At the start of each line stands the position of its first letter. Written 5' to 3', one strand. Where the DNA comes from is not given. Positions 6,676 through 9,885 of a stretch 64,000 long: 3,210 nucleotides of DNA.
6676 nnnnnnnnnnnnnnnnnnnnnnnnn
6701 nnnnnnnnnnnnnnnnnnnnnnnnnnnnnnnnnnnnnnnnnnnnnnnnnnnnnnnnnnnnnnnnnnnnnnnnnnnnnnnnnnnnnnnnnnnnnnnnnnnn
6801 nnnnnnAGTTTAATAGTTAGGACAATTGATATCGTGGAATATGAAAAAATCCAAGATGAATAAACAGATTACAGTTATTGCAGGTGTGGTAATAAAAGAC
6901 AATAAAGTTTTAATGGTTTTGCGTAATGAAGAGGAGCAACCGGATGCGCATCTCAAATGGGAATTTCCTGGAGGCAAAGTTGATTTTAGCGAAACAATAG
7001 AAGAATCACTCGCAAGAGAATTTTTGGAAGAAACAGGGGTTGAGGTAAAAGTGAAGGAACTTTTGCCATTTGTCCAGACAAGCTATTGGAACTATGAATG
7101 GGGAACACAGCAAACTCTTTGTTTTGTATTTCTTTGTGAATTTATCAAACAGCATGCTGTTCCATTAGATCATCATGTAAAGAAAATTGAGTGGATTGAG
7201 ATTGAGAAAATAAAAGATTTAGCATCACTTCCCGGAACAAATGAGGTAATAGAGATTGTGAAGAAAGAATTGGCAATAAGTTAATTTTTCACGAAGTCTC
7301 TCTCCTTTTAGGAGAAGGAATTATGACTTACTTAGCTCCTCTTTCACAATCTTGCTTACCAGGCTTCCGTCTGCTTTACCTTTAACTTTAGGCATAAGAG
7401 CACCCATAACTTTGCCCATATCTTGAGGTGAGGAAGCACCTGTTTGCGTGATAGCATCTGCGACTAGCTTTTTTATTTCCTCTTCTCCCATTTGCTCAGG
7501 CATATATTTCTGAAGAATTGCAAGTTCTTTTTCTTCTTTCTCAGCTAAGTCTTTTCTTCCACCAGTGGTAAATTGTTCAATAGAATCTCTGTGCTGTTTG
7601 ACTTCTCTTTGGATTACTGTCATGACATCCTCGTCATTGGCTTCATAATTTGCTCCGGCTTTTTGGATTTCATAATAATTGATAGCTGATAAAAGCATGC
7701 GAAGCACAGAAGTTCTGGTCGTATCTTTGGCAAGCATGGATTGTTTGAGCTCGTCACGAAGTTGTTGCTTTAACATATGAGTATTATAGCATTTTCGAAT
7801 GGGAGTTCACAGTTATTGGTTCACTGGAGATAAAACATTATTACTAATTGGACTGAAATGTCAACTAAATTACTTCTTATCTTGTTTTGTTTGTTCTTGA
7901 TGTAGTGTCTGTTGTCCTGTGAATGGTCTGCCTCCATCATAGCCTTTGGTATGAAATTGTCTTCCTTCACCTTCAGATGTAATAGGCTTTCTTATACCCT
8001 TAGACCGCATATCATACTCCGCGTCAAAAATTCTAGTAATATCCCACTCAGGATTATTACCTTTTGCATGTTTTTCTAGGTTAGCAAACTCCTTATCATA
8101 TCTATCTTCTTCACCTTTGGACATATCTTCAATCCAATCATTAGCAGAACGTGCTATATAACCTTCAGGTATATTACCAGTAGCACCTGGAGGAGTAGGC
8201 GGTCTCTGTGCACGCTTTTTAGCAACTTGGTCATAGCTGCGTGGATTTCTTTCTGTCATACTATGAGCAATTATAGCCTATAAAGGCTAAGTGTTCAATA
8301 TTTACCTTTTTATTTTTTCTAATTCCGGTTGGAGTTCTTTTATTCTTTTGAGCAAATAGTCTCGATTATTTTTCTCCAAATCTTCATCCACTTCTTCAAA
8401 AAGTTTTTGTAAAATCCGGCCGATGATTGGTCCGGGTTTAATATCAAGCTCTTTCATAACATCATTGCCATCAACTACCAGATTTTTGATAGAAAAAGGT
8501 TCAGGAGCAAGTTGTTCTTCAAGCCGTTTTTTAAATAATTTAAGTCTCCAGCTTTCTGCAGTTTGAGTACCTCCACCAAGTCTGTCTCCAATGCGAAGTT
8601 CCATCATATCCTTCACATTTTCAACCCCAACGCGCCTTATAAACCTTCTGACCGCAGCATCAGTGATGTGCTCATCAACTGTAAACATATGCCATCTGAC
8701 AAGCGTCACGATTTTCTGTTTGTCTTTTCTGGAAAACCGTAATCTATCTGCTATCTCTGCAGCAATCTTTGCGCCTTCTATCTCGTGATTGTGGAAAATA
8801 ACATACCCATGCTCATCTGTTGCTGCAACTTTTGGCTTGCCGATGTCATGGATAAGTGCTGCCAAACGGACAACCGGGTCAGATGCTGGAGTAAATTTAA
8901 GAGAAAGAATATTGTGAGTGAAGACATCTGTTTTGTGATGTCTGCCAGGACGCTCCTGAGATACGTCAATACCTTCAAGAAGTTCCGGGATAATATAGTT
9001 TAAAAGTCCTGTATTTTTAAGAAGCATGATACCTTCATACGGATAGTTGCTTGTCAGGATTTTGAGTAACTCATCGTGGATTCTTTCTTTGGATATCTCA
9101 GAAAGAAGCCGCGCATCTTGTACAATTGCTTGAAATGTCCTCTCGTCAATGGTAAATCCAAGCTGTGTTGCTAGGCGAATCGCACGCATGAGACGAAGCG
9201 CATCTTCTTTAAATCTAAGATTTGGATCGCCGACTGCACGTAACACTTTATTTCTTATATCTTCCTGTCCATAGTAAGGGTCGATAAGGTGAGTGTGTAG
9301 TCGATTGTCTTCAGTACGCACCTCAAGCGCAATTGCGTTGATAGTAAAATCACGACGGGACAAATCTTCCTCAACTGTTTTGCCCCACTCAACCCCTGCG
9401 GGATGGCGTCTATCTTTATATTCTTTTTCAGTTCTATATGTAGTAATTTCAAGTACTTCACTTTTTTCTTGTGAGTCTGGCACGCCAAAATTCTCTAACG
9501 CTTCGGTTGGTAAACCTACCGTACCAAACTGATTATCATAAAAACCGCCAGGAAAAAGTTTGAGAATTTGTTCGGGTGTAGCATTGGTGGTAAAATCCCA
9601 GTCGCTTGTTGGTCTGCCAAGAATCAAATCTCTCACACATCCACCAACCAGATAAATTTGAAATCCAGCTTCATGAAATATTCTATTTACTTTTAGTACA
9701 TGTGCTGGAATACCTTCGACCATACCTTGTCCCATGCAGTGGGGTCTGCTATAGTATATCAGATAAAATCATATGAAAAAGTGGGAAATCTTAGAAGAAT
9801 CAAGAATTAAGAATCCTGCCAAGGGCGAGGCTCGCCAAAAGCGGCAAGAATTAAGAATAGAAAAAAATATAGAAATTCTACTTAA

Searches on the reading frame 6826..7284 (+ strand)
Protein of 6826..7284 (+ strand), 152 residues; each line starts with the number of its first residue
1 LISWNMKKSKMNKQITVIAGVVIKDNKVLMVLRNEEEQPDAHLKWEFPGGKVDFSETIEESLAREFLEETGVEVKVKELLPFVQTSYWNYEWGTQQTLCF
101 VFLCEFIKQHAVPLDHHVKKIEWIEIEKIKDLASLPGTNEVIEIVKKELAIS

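Call 12: search_protein_families(library=pfam, proteins=[window:6826-7284:+], max_evalue=0.001)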
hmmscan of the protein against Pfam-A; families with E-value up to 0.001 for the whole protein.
window:6826-7284:+ (152 aa): 3 families
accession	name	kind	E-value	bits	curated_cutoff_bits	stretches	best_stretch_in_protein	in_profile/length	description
PF00293.34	NUDIX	-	4.3e-20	72.5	21.1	1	17-132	4-121/134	NUDIX domain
PF14815.12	NUDIX_4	-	3.7e-06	27.1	35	1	20-134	3-103/113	NUDIX domain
PF22327.2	Nudt16-like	-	0.00023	21.6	27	1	25-79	22-70/161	U8 snoRNA-decapping enzyme-like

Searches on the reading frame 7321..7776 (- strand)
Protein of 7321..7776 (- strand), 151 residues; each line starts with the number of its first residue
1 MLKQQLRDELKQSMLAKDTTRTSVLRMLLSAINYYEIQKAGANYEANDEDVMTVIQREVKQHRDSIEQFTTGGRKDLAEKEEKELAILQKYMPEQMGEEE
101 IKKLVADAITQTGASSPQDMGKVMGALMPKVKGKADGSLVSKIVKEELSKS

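Call 12: search_protein_families(library=pfam, proteins=[window:7321-7776:-], max_evalue=0.001)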
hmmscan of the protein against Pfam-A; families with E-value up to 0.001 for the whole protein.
window:7321-7776:- (151 aa): 2 families
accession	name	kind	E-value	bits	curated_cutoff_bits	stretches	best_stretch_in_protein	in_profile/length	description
PF09424.15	YqeY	-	5.5e-54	182.6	27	1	3-148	1-143/143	Yqey-like protein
PF02637.23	GatB_Yqey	-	1.2e-05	25.6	27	1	77-148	69-148/148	GatB domain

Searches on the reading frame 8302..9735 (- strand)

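Call 12: search_protein_families(library=pfam, proteins=[window:8302-9735:-], max_evalue=0.001)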
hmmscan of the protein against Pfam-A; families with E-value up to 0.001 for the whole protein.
window:8302-9735:- (477 aa): 4 families
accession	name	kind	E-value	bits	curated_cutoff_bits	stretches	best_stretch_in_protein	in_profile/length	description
PF01743.26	PolyA_pol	-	9.7e-32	110.4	23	1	27-166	1-126/126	Poly A polymerase head domain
PF12627.12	PolyA_pol_RNAbd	-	5.3e-22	77.8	22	1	193-252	1-60/64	Probable RNA and SrmB- binding site of polymerase A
PF01966.28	HD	-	7.4e-10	39.6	22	1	288-354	26-90/116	HD domain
PF13735.12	tRNA_NucTran2_2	-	2e-08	34.8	27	1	328-463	27-147/149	tRNA nucleotidyltransferase domain 2 putative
